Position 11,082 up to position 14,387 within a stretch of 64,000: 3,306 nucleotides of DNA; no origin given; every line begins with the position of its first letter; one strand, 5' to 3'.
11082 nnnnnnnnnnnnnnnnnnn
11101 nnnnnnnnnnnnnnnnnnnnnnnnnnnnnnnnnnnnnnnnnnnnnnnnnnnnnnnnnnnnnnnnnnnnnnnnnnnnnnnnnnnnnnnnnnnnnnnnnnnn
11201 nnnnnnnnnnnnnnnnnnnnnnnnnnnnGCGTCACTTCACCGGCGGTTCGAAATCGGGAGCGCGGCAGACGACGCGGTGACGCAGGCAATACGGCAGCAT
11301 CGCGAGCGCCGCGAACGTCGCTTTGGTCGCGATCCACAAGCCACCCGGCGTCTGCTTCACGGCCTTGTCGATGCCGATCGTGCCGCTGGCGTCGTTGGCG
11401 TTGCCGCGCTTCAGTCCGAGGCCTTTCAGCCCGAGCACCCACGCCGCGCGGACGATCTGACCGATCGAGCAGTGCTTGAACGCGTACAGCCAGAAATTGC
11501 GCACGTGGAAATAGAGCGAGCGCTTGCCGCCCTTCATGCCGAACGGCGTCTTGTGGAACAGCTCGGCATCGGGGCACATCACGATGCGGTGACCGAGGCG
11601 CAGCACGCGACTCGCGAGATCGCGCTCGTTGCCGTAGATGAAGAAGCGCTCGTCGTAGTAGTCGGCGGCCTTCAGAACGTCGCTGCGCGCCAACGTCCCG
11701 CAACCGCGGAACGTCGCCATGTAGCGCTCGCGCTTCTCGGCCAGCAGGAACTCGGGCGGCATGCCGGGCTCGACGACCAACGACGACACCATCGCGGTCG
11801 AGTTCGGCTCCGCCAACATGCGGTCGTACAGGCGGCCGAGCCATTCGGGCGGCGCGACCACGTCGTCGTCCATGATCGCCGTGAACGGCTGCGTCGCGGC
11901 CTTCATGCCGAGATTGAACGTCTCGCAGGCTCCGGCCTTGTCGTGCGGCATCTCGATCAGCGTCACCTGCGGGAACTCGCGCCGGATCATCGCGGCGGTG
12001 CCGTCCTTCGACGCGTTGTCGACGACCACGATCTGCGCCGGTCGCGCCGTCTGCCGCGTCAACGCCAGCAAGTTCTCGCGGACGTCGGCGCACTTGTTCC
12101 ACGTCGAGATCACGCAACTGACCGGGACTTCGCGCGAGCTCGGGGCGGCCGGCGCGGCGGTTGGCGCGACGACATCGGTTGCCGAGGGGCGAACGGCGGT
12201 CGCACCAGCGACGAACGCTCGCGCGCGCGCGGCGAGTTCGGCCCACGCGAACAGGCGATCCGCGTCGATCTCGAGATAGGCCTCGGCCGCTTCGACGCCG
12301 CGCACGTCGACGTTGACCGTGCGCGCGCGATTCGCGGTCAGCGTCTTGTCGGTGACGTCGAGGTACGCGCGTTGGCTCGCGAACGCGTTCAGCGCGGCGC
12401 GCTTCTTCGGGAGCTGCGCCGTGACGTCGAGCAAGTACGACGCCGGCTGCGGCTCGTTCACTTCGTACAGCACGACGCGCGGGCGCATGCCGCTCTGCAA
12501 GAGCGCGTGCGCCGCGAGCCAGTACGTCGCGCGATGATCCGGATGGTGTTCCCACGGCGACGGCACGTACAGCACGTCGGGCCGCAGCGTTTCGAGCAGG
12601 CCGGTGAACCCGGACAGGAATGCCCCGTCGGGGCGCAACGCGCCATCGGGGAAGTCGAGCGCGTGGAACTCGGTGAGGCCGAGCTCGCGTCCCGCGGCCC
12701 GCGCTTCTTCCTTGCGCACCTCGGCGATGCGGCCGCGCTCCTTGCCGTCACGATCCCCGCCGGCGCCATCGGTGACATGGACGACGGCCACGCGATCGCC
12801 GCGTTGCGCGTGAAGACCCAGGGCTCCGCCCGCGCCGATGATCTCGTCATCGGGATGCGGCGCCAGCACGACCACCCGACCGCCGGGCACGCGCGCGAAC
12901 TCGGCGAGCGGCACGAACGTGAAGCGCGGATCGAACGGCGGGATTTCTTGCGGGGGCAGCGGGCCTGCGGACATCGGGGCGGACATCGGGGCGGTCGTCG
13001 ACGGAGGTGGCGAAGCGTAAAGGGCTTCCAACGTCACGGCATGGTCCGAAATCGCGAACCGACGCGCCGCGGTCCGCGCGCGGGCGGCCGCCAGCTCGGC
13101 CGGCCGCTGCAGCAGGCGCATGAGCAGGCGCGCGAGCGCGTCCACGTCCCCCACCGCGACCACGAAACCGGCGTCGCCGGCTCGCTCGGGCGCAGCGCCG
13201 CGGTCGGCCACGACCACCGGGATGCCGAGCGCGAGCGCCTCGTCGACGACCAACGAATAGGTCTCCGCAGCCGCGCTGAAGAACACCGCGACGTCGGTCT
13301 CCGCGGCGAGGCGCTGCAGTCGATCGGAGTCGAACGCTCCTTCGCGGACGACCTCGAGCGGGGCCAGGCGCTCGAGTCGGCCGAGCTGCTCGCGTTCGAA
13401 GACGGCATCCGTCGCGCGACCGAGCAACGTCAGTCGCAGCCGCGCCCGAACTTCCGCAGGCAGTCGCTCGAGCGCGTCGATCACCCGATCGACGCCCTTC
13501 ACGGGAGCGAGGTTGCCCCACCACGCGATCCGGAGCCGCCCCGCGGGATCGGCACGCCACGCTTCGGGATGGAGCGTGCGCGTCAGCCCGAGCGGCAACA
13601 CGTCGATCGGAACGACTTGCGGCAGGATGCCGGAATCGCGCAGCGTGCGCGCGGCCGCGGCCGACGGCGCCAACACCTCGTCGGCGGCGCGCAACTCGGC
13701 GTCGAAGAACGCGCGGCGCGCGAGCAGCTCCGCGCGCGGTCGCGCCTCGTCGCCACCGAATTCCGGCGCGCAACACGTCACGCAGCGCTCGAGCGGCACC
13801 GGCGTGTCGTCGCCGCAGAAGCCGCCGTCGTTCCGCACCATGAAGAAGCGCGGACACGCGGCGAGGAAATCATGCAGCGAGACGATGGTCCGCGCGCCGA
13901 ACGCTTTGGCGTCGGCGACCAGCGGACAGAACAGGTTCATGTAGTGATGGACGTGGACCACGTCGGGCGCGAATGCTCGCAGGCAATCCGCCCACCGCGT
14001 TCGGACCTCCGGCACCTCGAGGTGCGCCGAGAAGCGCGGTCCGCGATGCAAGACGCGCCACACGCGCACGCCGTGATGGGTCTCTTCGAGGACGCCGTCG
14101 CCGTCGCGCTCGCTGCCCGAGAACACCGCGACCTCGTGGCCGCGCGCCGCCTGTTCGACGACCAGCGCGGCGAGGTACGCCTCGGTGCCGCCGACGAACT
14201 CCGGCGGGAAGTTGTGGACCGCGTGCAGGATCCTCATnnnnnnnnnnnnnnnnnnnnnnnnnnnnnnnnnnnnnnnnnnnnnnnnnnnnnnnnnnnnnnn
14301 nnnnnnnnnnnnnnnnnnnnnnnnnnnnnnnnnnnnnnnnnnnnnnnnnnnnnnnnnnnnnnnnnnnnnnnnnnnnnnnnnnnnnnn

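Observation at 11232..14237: GT4 - LmbE deacetylase - GT2 tri-domain fusion protein (1001 aa) followed by a second standalone LmbE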

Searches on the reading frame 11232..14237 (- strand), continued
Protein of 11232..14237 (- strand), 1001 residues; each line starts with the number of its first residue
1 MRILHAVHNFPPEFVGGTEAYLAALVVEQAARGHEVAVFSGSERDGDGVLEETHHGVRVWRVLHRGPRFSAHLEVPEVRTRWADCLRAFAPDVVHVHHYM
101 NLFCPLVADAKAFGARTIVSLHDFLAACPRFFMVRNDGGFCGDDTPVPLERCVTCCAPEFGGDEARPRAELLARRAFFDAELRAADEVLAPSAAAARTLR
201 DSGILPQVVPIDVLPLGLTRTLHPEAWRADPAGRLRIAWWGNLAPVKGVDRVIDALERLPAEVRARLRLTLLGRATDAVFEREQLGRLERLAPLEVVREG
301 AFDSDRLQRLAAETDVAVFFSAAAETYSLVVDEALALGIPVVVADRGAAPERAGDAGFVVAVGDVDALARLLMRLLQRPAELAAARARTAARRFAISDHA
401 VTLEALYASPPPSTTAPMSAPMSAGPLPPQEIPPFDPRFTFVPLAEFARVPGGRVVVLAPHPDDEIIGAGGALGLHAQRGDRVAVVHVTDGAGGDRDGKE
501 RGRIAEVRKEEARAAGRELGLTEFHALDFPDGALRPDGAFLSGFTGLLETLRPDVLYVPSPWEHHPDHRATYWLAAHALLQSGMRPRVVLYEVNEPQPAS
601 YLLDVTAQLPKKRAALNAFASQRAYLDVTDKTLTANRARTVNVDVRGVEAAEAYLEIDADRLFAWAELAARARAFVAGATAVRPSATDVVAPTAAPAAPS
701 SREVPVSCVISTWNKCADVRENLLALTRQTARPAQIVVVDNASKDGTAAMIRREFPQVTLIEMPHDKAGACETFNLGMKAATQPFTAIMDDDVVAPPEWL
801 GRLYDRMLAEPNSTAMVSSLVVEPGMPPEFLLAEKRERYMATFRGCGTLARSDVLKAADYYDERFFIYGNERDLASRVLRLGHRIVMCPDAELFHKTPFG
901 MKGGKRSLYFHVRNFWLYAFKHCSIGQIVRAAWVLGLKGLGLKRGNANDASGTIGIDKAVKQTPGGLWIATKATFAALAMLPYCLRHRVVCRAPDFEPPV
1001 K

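Call 62: search_protein_families(library=pfam, proteins=[P0206, P0227, P0109, P0110], max_evalue=0.0001)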
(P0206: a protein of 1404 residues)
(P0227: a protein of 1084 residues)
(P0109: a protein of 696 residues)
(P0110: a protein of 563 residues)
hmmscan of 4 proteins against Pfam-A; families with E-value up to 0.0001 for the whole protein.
P0206 (1404 aa): 9 families
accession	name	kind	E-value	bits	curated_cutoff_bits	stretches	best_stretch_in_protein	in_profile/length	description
PF02585.22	PIG-L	-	9.9e-30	104.1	28.2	1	20-141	1-128/129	GlcNAc-PI de-N-acetylase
PF00534.26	Glycos_transf_1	-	2.6e-27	95.9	26.4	2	1213-1355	13-156/172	Glycosyl transferases group 1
PF13692.12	Glyco_trans_1_4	-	3.2e-26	92.7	27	2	1217-1356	3-141/142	Glycosyl transferases group 1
PF00535.33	Glycos_transf_2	-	1.4e-17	64.6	23.3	1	255-376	1-128/168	Glycosyl transferase family 2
PF13439.12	Glyco_transf_4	-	3.5e-15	56.9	28.5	1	1007-1201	1-166/170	Glycosyltransferase Family 4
PF13579.12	Glyco_trans_4_4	-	1.3e-11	45.5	29.7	1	1008-1198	1-156/158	Glycosyl transferase 4-like domain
PF10111.15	Glyco_tranf_2_2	-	1.1e-08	35.3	27.3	1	267-447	16-217/276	Glycosyltransferase like family 2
PF13524.12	Glyco_trans_1_2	-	5e-08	33.5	25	1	834-977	6-141/144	Glycosyl transferase-like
PF13641.12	Glyco_tranf_2_3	-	3.7e-07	30.8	27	1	254-437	3-202/230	Glycosyltransferase like family 2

P0227 (1084 aa): 4 families
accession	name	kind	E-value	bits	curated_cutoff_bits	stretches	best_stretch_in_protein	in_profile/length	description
PF00535.33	Glycos_transf_2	-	6.6e-44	150.2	23.3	2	795-908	1-116/168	Glycosyl transferase family 2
PF02585.22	PIG-L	-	1.5e-34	119.7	28.2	1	35-159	1-129/129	GlcNAc-PI de-N-acetylase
PF13641.12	Glyco_tranf_2_3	-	3.6e-24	86.5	27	2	268-455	3-196/230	Glycosyltransferase like family 2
PF10111.15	Glyco_tranf_2_2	-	3.9e-18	66.3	27.3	2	271-471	5-217/276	Glycosyltransferase like family 2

P0109 (696 aa): 5 families
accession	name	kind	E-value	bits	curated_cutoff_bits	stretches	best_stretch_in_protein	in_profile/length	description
PF02585.22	PIG-L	-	5.6e-32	111.4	28.2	1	472-589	1-127/129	GlcNAc-PI de-N-acetylase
PF13692.12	Glyco_trans_1_4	-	8.5e-18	65.4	27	1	239-375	3-139/142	Glycosyl transferases group 1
PF13439.12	Glyco_transf_4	-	1e-16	61.9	28.5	1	17-162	2-109/170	Glycosyltransferase Family 4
PF00534.26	Glycos_transf_1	-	4.6e-16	59.3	26.4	1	235-392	13-172/172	Glycosyl transferases group 1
PF13579.12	Glyco_trans_4_4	-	5.1e-14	53.3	29.7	1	17-131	1-106/158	Glycosyl transferase 4-like domain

P0110 (563 aa): 3 families
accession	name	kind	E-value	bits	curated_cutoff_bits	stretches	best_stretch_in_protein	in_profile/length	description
PF02585.22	PIG-L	-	9.4e-28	97.7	28.2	1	19-140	1-128/129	GlcNAc-PI de-N-acetylase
PF00535.33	Glycos_transf_2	-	5.9e-18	65.8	23.3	1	263-390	2-131/168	Glycosyl transferase family 2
PF13641.12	Glyco_tranf_2_3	-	1.7e-11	45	27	1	262-366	4-114/230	Glycosyltransferase like family 2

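Call 69: predict_structure(alignment_id=A1)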
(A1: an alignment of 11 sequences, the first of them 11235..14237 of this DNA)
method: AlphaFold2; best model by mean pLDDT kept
length: 1001 residues; sequences in the alignment: 11
mean_pLDDT: 67.0   pTM: 0.44
mean pLDDT of the five models: 67.0, 65.6, 65.2, 59.2, 55.0
residues with pLDDT >= 90: 201; 70-90: 313; 50-70: 220; < 50: 267
segments of 3 or more residues with pLDDT < 50: 13-16, 67-73, 126-147, 413-442, 491-497, 641-643, 680-701, 765-827, 829-831, 834-904, 942-954, 988-1001
pLDDT, mean of each block of 10 residues (from residue 1): 86 56 88 92 77 88 62 64 91 84 81 90 54 41 50 58 66 75 88 76 69 82 87 92 73 92 94 80 90 91 87 91 64 89 82 89 87 92 88 80 87 35 32 31 65 91 86 92 86 47 72 90 79 67 89 93 79 90 90 61 86 87 62 71 61 85 81 60 33 33 55 62 64 63 76 82 47 29 26 28 36 27 42 38 33 43 29 27 28 29 48 64 63 59 40 48 65 69 54 34 34
secondary structure, 60 per line:
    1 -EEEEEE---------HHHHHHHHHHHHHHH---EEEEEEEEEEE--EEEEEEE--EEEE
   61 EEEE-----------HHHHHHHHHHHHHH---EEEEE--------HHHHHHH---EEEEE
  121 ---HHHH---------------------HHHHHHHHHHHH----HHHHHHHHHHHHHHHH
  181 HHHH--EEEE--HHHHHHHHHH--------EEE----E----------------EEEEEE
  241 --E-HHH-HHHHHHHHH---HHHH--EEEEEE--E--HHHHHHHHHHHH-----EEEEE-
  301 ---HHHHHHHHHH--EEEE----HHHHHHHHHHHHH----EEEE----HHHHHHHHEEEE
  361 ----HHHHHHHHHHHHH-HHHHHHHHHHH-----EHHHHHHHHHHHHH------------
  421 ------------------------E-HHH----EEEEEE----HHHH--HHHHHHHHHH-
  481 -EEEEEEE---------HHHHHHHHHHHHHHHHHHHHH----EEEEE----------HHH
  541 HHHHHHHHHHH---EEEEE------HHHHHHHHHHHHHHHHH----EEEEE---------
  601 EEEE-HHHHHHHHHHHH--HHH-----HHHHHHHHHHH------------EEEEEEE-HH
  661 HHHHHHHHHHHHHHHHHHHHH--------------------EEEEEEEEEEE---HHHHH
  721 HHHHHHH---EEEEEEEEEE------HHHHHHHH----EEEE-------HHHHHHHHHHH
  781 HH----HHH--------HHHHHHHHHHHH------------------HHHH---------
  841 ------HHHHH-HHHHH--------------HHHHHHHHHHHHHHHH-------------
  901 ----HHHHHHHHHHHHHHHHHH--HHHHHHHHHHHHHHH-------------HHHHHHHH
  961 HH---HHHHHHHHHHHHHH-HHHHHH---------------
elements in order (helices of 4 or more, strands of 3 or more residues): E2-7 H17-31 E35-45 E48-54 E57-64 H76-89 E93-97 H106-112 E116-120 H124-127 H149-160 H165-184 E187-190 H193-202 E211-213 E235-240 H249-257 H261-264 E267-272 H278-289 E295-299 H304-313 E316-319 H324-336 E341-344 H349-356 E357-360 H365-377 H379-389 H396-408 E454-459 H464-467 H470-479 E482-488 H498-518 E523-527 H538-551 E555-559 H566-582 E587-591 E601-604 H606-617 H628-638 E651-657 H659-681 E702-712 H716-727 E731-740 H747-754 E759-762 H770-782 H798-809 H828-831 H847-851 H853-857 H872-887 H905-922 H925-939 H953-962 H966-979 H981-986
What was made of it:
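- The AF2 model of the whole protein is poor for the GT2 core (pLDDT 67, pTM 0.44; call 69).
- Tried and rejected: AF2 of the whole fusion from 11 sequences gave pLDDT 67 and pTM 0.44, with the GT2 core below 50 (call 69).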

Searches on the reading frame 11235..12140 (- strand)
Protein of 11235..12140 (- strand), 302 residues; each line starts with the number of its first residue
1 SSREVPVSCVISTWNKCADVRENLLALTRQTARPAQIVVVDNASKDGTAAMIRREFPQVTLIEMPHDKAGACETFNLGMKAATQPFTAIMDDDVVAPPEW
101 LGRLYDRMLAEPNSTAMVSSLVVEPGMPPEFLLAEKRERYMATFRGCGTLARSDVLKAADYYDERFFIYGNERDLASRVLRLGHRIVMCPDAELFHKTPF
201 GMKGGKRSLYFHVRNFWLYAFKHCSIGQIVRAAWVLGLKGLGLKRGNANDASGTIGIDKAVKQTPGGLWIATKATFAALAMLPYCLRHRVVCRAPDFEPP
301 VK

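Call 32: search_solved_structures(query=window:11235-12140:-, max_evalue=0.001)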
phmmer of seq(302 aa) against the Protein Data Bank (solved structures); distinct sequences matched with E-value up to 0.001: 5.
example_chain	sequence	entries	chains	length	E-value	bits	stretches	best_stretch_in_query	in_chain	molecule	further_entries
2z87_A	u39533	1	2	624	2.5e-07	33.6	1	7-118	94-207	Chondroitin synthase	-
2z86_A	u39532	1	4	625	2.5e-07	33.6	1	7-118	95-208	Chondroitin synthase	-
6yv7_B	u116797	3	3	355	0.00015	24.5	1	7-116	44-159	Glycosyl transferase, family 2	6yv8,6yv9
6yv7_A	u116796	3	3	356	0.00015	24.5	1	7-116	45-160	Glycosyl transferase, family 2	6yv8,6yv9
6p61_A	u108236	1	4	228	0.00018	24.2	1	7-178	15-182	Glycosyltransferase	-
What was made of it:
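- The GT2 domain's best solved relative is the bifunctional chondroitin polymerase K4CP, though only weakly (2.5e-7, call 32).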

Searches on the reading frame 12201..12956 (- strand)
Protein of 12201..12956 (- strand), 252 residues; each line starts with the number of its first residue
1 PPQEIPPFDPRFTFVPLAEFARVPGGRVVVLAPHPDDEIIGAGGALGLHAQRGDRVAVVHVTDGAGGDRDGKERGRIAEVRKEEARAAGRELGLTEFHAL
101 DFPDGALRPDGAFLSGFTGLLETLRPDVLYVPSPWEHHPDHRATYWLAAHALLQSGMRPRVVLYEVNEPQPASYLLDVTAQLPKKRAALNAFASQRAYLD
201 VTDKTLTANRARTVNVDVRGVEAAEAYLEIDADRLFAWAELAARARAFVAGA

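Call 31: search_solved_structures(query=window:12201-12956:-, max_evalue=0.001, show_alignments=2)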
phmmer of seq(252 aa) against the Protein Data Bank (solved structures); distinct sequences matched with E-value up to 0.001: 9.
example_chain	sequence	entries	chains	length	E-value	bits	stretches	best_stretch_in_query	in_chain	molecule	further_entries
8bgn_A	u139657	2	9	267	5.8e-17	65.3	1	27-155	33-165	Diacetylchitobiose deacetylase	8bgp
8bgo_A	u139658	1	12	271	6.1e-17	65.2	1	27-155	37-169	Diacetylchitobiose deacetylase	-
3we7_A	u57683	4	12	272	4.1e-16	62.5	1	27-153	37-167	Putative uncharacterized protein PH0499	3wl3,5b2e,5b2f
3wl4_A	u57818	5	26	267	2.3e-15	60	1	27-155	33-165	Uncharacterized protein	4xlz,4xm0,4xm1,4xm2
1uan_A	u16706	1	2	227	2.3e-14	56.8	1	29-196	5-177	hypothetical protein TT1542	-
2ixd_A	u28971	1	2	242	5.8e-11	45.6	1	26-196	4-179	LMBE-RELATED PROTEIN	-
6p2t_A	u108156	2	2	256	2.1e-10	43.8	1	28-197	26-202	N-acetyl-alpha-D-glucosaminyl L-malate deacetylase 1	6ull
5cgz_A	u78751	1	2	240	4.1e-07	33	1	29-198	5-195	4-oxalmesaconate hydratase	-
5bmo_A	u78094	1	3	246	7.7e-07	32.1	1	26-151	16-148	Putative uncharacterized protein LnmX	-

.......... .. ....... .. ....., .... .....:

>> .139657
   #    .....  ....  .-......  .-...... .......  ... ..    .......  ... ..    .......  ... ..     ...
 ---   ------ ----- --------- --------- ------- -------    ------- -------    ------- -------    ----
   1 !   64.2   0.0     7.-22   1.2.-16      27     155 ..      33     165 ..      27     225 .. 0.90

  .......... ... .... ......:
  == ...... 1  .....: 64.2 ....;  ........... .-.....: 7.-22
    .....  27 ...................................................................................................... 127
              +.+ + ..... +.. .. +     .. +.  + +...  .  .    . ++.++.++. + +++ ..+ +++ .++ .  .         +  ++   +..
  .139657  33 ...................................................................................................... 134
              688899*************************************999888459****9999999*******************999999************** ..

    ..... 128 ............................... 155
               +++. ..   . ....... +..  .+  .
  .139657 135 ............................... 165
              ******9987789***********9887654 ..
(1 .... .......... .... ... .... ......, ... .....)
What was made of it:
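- Closest known: CE14 diacetylchitobiose deacetylase. Same: The AHPDD and HxxH metal and catalytic motifs align (call 31).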

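Call 61: find_homologous_proteins(query=window:12252-12935:-, max_evalue=1e-8)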
Query seq(228 aa) (228 aa): 1120 proteins with E <= 1e-8 among 7765 candidates; the best 120 are listed.
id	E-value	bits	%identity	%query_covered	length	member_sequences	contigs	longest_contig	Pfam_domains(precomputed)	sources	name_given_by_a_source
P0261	7.6e-62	227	51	97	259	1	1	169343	PF02585.23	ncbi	ncbi:MAG: PIG-L family deacetylase [Planctomycetota bacterium]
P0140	4.4e-55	205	49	95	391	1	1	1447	PF02585.23,PF00534.27,PF13692.13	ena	-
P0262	3.6e-54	202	49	97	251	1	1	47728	PF02585.23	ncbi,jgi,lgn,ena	-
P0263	1.5e-53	200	46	97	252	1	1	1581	PF02585.23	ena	-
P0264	3.2e-50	189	48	97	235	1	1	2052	PF02585.23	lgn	-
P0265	4.3e-50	189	50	100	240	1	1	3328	PF02585.23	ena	-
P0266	1.1e-49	187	45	100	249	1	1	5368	PF02585.23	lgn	-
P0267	2.6e-49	186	48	97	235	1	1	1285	PF02585.23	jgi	jgi:LmbE family N-acetylglucosaminyl deacetylase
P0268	2.7e-49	186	50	100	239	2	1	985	PF02585.23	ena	-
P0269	9.1e-49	184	50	100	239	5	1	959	PF02585.23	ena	-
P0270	1.1e-48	184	49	100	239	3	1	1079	PF02585.23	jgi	jgi:LmbE family N-acetylglucosaminyl deacetylase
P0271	3.3e-48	182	46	99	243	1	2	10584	PF02585.23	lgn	-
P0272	5.3e-48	182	48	99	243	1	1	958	PF02585.23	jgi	jgi:LmbE family N-acetylglucosaminyl deacetylase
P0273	5.5e-48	182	46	99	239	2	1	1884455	PF02585.23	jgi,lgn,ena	-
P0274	8.4e-48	181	48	99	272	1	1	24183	PF02585.23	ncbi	-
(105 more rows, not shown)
